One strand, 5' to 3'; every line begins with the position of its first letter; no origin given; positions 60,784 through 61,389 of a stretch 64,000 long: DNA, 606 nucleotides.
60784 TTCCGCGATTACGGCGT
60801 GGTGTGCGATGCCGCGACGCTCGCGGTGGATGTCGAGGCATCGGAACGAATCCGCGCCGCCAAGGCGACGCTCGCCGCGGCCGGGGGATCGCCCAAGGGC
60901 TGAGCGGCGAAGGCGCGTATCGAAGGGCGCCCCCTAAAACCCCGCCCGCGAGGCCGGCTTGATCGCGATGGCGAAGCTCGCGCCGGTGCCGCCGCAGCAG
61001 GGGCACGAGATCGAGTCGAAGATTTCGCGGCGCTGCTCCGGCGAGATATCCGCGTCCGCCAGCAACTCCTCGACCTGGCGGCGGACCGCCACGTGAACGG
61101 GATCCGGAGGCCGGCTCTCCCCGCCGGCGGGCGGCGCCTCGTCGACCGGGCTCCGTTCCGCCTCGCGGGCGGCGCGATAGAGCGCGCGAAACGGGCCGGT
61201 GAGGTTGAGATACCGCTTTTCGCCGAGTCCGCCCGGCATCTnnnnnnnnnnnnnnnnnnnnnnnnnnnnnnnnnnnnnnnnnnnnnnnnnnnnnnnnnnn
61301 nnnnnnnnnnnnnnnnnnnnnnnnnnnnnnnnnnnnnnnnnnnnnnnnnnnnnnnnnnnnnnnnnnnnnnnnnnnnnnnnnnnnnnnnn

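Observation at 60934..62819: ComDE-like split ThDP decarboxylase with coxG and a small CPCCGG-motif protein in one overlapping operon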

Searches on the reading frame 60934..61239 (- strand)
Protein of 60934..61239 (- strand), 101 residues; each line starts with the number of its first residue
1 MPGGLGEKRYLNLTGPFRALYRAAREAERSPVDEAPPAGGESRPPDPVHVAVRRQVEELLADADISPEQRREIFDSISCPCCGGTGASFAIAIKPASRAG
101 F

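Call 9: search_protein_families(library=pfam, proteins=[window:60934-61239:-], max_evalue=0.01)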
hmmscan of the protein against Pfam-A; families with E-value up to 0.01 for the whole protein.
window:60934-61239:- (101 aa): 0 families

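Call 10: search_protein_families(library=ncbifam, proteins=[window:60934-61239:-], max_evalue=0.01)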
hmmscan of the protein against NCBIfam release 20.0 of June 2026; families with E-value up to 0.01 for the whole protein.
window:60934-61239:- (101 aa): 0 families

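Call 11: find_homologous_proteins(query=window:60934-61239:-, max_evalue=0.001)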
Query window:60934-61239:- (101 aa): 24 proteins with E <= 0.001 among 37 candidates.
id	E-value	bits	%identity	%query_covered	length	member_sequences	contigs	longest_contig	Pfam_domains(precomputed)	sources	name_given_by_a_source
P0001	3.1e-60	219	100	100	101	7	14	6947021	-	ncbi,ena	-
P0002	1.0e-56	208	95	100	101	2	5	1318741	-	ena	-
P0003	2.6e-50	187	82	100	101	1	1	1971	-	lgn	-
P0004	7.3e-47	176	80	100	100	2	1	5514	-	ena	-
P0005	7.9e-47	176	78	100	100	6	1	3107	-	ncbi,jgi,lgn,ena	-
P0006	1.9e-46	175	77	100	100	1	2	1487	-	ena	-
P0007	2.9e-46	174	76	100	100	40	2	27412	-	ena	-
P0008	8.5e-46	173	77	100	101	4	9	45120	-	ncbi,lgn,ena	-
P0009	3.8e-45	171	77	100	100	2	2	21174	-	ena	-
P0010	4.4e-45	170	80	100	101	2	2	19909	-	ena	-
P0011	2.0e-44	168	79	100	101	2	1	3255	-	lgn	-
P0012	2.3e-44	168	77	100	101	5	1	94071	-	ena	-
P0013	3.4e-44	168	76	100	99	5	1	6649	-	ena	-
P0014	6.0e-44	167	77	100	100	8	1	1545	-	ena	-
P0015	1.2e-43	166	75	100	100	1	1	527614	-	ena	-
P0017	2.6e-42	162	75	100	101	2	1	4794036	-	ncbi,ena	-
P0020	1.9e-35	140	65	100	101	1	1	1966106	-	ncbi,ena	-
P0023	5.2e-27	112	62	96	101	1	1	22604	-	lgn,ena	-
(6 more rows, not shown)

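Call 14: find_encoding_contigs(protein=P0020, flank=10000, max_places=3)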
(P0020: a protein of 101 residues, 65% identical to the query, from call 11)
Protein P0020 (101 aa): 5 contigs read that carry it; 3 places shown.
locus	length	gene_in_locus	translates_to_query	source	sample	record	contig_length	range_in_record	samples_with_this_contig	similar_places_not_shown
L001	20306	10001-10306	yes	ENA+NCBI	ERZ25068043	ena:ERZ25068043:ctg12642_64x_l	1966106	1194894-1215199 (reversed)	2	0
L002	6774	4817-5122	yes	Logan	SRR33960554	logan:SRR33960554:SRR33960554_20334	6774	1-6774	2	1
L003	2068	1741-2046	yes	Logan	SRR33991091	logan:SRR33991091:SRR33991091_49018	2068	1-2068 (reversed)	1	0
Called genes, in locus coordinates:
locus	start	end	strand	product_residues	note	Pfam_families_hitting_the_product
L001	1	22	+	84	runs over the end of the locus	PF03693:ParD_antitoxin (weak)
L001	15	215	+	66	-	-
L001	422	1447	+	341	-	PF03480:DctP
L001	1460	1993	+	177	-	PF04290:DctQ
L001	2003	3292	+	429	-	PF06808:DctM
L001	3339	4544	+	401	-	PF01546:Peptidase_M20, PF07687:M20_dimer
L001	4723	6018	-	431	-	PF00067:p450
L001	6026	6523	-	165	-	PF04828:GFA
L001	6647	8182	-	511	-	PF00149:Metallophos (weak), PF02872:5_nucleotid_C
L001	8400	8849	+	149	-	PF10604:Polyketide_cyc2, PF03364:Polyketide_cyc (weak), PF06240:COXG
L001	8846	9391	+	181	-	PF02776:TPP_enzyme_N (faint)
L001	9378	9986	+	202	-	PF02775:TPP_enzyme_C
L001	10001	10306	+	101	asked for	-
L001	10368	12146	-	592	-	PF02538:Hydantoinase_B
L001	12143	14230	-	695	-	PF05378:Hydant_A_N, PF01968:Hydantoinase_A, PF19278:Hydant_A_C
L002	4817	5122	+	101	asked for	-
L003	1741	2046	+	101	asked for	-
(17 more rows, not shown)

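Call 15: find_encoding_contigs(protein=P0023, flank=10000, max_places=3)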
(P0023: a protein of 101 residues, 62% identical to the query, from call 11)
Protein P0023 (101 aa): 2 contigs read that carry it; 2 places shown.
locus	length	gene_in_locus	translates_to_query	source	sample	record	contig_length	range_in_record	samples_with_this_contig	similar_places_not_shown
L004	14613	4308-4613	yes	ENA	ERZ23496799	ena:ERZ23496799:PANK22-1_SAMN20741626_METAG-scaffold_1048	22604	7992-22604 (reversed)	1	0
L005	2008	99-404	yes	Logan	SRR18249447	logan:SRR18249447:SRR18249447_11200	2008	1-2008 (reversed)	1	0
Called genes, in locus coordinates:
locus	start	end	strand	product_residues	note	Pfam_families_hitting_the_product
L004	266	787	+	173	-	PF08808:RES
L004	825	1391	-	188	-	PF02627:CMD (weak)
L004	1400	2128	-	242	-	PF00215:OMPdecase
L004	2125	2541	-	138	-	PF22636:FlK, PF03061:4HBT (weak)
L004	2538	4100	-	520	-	PF00501:AMP-binding, PF13193:AMP-binding_C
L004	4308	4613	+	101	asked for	-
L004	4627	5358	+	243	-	PF00497:SBP_bac_3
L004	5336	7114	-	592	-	PF02538:Hydantoinase_B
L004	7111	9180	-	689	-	PF05378:Hydant_A_N, PF01968:Hydantoinase_A, PF19278:Hydant_A_C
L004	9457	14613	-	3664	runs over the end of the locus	PF20579:LapA (faint), PF03160:Calx-beta (faint)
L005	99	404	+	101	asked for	-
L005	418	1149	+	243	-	PF00497:SBP_bac_3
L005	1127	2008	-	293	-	?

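Call 16: find_encoding_contigs(protein=P0017, flank=10000, max_places=3)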
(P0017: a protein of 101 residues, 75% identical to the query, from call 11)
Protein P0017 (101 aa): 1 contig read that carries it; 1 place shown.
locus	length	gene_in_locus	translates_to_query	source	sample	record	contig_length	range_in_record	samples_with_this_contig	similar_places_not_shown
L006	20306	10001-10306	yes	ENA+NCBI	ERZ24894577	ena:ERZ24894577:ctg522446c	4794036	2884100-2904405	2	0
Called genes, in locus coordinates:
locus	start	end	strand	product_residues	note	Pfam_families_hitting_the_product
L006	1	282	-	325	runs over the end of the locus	PF07995:GSDH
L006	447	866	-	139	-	PF07883:Cupin_2 (weak)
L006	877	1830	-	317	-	PF01063:Aminotran_4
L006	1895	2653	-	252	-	PF13414:TPR_11 (faint), PF21033:RMD1-3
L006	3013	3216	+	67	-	PF15919:HicB_lk_antitox (weak), PF21748:UPF0150 (weak)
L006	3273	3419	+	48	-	PF07927:HicA_toxin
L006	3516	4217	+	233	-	PF01292:Ni_hydr_CYTB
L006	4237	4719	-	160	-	PF01322:Cytochrom_C_2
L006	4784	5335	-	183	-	PF02627:CMD (faint)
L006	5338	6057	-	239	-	PF00215:OMPdecase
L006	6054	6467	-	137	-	PF22636:FlK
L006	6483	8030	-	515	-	PF00501:AMP-binding, PF13193:AMP-binding_C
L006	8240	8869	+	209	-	PF10604:Polyketide_cyc2, PF06240:COXG, PF03364:Polyketide_cyc (weak)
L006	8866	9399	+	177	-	-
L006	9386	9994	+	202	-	PF02775:TPP_enzyme_C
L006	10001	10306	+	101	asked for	-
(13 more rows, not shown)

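Call 17: search_protein_representatives(protein=window:60934-61239:-)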
Query: 101 residues. Proteins with E-value up to 0.001 (for the whole library): 47; up to 1e-10: 5; up to 1e-30: 1. The best 47 are listed.
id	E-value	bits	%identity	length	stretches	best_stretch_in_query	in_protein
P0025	9.3e-42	158.2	32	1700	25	18-59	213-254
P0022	8.2e-30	119.8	72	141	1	1-83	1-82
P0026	2.7e-23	98.9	59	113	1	5-101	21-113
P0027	4.6e-13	66.0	48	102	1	12-99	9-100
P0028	1.6e-11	61.1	43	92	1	1-97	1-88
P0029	1.3e-08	51.8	47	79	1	45-95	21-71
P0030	2.0e-08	51.2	51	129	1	45-97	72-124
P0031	3.4e-08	50.4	48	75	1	46-93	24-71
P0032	6.4e-08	49.5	44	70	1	48-101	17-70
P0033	9.4e-08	49.0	45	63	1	47-95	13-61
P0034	1.2e-07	48.6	46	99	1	45-94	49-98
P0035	1.7e-07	48.1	42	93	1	22-95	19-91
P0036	3.1e-07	47.3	45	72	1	34-101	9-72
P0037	4.0e-07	47.0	36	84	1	33-98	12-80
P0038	6.2e-07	46.4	41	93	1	47-95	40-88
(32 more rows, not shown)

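Call 18: find_encoding_contigs(protein=P0001, flank=10000, max_places=2)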
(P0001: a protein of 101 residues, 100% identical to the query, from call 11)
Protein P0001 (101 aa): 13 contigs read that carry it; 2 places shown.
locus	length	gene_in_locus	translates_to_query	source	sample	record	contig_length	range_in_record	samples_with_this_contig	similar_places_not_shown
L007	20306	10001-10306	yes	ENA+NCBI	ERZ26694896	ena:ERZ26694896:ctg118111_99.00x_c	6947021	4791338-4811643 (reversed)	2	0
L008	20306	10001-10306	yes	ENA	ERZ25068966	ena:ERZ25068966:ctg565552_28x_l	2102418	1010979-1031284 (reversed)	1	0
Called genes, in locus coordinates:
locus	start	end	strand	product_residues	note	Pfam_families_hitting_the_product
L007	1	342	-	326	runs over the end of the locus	PF07995:GSDH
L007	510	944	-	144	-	PF07883:Cupin_2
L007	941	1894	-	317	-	PF01063:Aminotran_4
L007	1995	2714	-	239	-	PF13428:TPR_14 (faint), PF21033:RMD1-3, PF13414:TPR_11 (faint)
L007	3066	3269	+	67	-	PF15919:HicB_lk_antitox (weak), PF21748:UPF0150 (weak)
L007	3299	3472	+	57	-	PF07927:HicA_toxin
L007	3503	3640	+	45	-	-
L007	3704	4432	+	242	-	PF01292:Ni_hydr_CYTB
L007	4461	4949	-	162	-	PF01322:Cytochrom_C_2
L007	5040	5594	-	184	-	PF02627:CMD (faint)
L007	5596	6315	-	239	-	PF00215:OMPdecase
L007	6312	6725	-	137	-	PF22636:FlK, PF03061:4HBT (weak)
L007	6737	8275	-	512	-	PF00501:AMP-binding, PF13193:AMP-binding_C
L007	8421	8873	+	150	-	PF10604:Polyketide_cyc2, PF03364:Polyketide_cyc (weak), PF06240:COXG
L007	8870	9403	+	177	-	-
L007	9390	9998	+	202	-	PF02775:TPP_enzyme_C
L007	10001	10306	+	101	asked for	-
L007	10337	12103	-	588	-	PF02538:Hydantoinase_B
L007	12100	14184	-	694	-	PF05378:Hydant_A_N, PF01968:Hydantoinase_A, PF19278:Hydant_A_C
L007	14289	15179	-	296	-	PF03446:NAD_binding_2, PF03807:F420_oxidored (weak), PF14833:NAD_binding_11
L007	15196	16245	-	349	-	PF00378:ECH_1, PF16113:ECH_2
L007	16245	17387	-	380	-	PF02771:Acyl-CoA_dh_N, PF02770:Acyl-CoA_dh_M, PF00441:Acyl-CoA_dh_1, PF08028:Acyl-CoA_dh_2, PF22924:ACOX_C_alpha1 (weak)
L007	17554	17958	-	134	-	PF05656:DUF805 (weak)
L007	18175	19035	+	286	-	PF00941:FAD_binding_5, PF03450:CO_deh_flav_C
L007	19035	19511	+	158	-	PF00111:Fer2 (weak), PF01799:Fer2_2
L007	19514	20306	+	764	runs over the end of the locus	PF01315:Ald_Xan_dh_C, PF02738:MoCoBD_1, PF20256:MoCoBD_2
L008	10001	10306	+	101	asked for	-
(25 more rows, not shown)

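Call 21: search_protein_families(library=pfam, alignment_id=A2, max_evalue=1)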
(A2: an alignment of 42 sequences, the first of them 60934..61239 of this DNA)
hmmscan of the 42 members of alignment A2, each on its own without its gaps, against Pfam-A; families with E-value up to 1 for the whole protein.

A. member 1, window:60934-61239:- (101 aa): 0 families

B. families by the number of members that match (of 42 scanned): 29 families (the first 25 are shown)
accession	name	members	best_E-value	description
PF07560.16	DUF1539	6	0.00079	Domain of Unknown Function (DUF1539)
PF11378.13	DUF3181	5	0.024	Protein of unknown function (DUF3181)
PF07564.17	DUF1542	4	0.023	Domain of Unknown Function (DUF1542)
PF17944.6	Arg_decarbox_C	4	0.08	Arginine decarboxylase C-terminal helical extension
PF12756.13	zf-C2H2_2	3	0.0089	C2H2 type zinc-finger (2 copies)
PF18327.6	PRODH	3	0.036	Proline utilization A proline dehydrogenase N-terminal domain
PF10164.14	BRI3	2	0.035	Brain protein I3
PF22440.1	SirC_C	2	0.11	SirC C-terminal domain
PF17918.6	TetR_C_15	1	0.00062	Tetracyclin repressor-like, C-terminal domain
PF13422.11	DUF4110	1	0.019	Domain of unknown function (DUF4110)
PF22660.2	RS_preATP-grasp-like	1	0.041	Ribonucleotide synthetase preATP-grasp domain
PF19430.4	TBC1D23_C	1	0.047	TBC1 domain family member 23 C-terminal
PF15777.11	Anti-TRAP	1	0.062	Tryptophan RNA-binding attenuator protein inhibitory protein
PF12751.13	Vac7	1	0.074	Vacuolar segregation subunit 7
PF10422.14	LRS4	1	0.09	Monopolin complex subunit LRS4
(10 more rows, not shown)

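Call 22: search_protein_families(library=ncbifam, alignment_id=A2, max_evalue=1)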
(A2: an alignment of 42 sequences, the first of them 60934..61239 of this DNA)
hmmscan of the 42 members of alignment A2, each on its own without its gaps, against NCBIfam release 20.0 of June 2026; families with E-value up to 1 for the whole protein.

A. member 1, window:60934-61239:- (101 aa): 0 families

B. families by the number of members that match (of 42 scanned): 29 families (the first 25 are shown)
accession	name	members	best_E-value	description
NF011482.0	PRK14892.1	2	0.067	putative transcription elongation factor Elf1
TIGR02211.1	LolD_lipo_ex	1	0.0022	lipoprotein-releasing ABC transporter ATP-binding protein LolD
TIGR02315.1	ABC_phnC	1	0.0024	phosphonate ABC transporter ATP-binding protein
NF002336.0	PRK01294.1-4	1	0.0076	lipase secretion chaperone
NF040729.1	ABC_ATP_SaoA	1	0.01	ABC transporter ATP-binding protein SaoA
TIGR02982.1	heterocyst_DevA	1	0.011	ABC exporter ATP-binding subunit, DevA family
NF033401.1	thiazolyl_BerA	1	0.021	thiocillin/thiostrepton family thiazolyl peptide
NF001457.0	PRK00317.1-3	1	0.023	molybdenum cofactor guanylyltransferase MobA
NF004794.0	PRK06142.1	1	0.03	crotonase/enoyl-CoA hydratase family protein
NF008355.0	PRK11144.1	1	0.04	molybdenum ABC transporter ATP-binding protein ModC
TIGR02142.1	modC_ABC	1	0.043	molybdenum ABC transporter ATP-binding protein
NF038007.1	ABC_ATP_DarD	1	0.044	darobactin export ABC transporter ATP-binding protein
NF007769.1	PRK10455.1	1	0.047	ATP-independent periplasmic protein-refolding chaperone Spy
TIGR02673.1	FtsE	1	0.049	cell division ATP-binding protein FtsE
TIGR01839.1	PHA_synth_II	1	0.059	class II poly(R)-hydroxyalkanoic acid synthase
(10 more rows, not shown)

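Call 23: search_solved_structures(query=A2, max_evalue=10)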
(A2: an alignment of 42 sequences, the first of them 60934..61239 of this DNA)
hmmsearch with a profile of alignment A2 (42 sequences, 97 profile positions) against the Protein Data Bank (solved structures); distinct sequences matched with E-value up to 10: 2.
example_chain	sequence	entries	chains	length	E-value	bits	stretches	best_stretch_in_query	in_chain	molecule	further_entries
6rbd_y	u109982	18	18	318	1.2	12.9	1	32-64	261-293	Dimethyladenosine transferase | rRNA adenine N(6)-methyltransferase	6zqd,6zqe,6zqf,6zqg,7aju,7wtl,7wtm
3h36_A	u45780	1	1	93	1.3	12.7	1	19-64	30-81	Polyribonucleotide nucleotidyltransferase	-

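Call 33: find_homologous_proteins(query=A2, max_evalue=0.001)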
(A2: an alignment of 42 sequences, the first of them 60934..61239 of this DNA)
Query A2 (42 sequences) (101 aa, profile of the alignment): 815 proteins with E <= 0.001 among 8000 candidates; the best 120 are listed.
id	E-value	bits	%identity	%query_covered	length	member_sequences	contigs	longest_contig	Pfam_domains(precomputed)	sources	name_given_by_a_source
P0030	5.5e-25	105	55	47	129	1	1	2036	-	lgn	-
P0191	7.3e-24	102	41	72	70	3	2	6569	-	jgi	jgi:hypothetical protein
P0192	8.2e-24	102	40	72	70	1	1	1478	-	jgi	jgi:hypothetical protein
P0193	9.0e-24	101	41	70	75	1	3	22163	-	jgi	jgi:hypothetical protein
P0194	1.5e-23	101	43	53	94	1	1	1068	-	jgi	jgi:hypothetical protein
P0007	1.7e-23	101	76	100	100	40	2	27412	-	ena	-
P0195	2.2e-23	100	38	75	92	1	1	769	-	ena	-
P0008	2.8e-23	100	77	100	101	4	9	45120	-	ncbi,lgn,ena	-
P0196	3.1e-23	100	36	62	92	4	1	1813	-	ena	-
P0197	3.2e-23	100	45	65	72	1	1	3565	-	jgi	jgi:hypothetical protein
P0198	3.4e-23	100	41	53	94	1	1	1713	-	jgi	jgi:hypothetical protein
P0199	3.4e-23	100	37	53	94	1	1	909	-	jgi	jgi:hypothetical protein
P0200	3.5e-23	100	37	53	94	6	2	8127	-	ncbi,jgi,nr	ncbi:MAG: hypothetical protein QOG74_720 [Alphaproteobacteria bacterium]|jgi:hypothetical protein|nr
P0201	3.6e-23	100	27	74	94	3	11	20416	-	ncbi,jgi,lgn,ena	-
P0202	4.0e-23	99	43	67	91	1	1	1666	-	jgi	jgi:hypothetical protein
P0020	4.9e-23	99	65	100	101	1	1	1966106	-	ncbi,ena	-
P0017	5.1e-23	99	75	100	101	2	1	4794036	-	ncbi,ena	-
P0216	1.4e-22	98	43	47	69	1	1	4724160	-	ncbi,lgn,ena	-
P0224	2.8e-22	97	35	53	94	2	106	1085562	-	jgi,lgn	jgi:hypothetical protein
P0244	4.7e-22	96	48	48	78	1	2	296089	-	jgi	jgi:hypothetical protein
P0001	8.1e-22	95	100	100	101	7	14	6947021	-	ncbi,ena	-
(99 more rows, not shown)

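Call 34: find_encoding_contigs(protein=P0216, flank=6000, max_places=1)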
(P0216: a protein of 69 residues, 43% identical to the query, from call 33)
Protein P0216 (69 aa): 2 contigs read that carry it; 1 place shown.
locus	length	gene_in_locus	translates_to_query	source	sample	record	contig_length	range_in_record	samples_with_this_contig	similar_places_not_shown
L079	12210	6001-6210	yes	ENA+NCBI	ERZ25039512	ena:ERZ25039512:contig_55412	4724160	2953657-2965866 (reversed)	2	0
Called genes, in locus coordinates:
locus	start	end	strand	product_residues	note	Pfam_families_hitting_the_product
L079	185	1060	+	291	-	PF00561:Abhydrolase_1, PF12697:Abhydrolase_6, PF06259:Abhydrolase_8 (faint)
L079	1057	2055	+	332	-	PF09084:NMT1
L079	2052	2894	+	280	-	PF00528:BPD_transp_1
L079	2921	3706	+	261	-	PF00005:ABC_tran, PF13304:AAA_21 (faint)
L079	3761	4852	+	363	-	PF04909:Amidohydro_2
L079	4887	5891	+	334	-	PF04909:Amidohydro_2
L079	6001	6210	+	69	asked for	-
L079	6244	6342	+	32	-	-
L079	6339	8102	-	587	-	PF02538:Hydantoinase_B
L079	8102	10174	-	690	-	PF05378:Hydant_A_N, PF01968:Hydantoinase_A, PF19278:Hydant_A_C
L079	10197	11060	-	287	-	PF00392:GntR, PF07729:FCD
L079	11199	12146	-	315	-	PF00903:Glyoxalase (faint)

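Call 35: find_encoding_contigs(protein=P0224, flank=6000, max_places=2)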
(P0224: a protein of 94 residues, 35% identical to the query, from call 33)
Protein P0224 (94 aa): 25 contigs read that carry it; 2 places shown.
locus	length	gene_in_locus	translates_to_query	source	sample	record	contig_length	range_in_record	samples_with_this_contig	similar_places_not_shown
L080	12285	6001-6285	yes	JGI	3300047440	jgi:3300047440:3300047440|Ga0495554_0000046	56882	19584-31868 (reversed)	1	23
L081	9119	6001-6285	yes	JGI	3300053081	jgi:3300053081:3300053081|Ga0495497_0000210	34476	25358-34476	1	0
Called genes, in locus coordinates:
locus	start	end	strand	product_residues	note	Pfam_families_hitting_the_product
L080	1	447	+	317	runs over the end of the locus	PF04909:Amidohydro_2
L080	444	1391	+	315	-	PF00389:2-Hacid_dh (weak), PF02826:2-Hacid_dh_C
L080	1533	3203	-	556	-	PF13620:CarboxypepD_reg, PF08450:SGL (faint), PF21959:DUF6923 (faint), PF24684:Vgb_lyase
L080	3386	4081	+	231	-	PF02798:GST_N, PF13409:GST_N_2, PF13417:GST_N_3, PF00043:GST_C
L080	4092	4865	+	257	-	PF02798:GST_N, PF13417:GST_N_3, PF13409:GST_N_2, PF00043:GST_C (weak), PF13410:GST_C_2, PF14497:GST_C_3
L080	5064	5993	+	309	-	PF01557:FAA_hydrolase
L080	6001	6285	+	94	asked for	-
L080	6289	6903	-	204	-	PF02798:GST_N, PF13417:GST_N_3, PF13409:GST_N_2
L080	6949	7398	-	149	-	PF14347:DUF4399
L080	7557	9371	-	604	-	PF02538:Hydantoinase_B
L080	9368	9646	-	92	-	-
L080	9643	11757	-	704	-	PF05378:Hydant_A_N, PF01968:Hydantoinase_A, PF19278:Hydant_A_C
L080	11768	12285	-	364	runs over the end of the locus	PF00005:ABC_tran, PF13304:AAA_21 (faint), PF08402:TOBE_2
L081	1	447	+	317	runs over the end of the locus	PF04909:Amidohydro_2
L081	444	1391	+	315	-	PF00389:2-Hacid_dh (weak), PF02826:2-Hacid_dh_C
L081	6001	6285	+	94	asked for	-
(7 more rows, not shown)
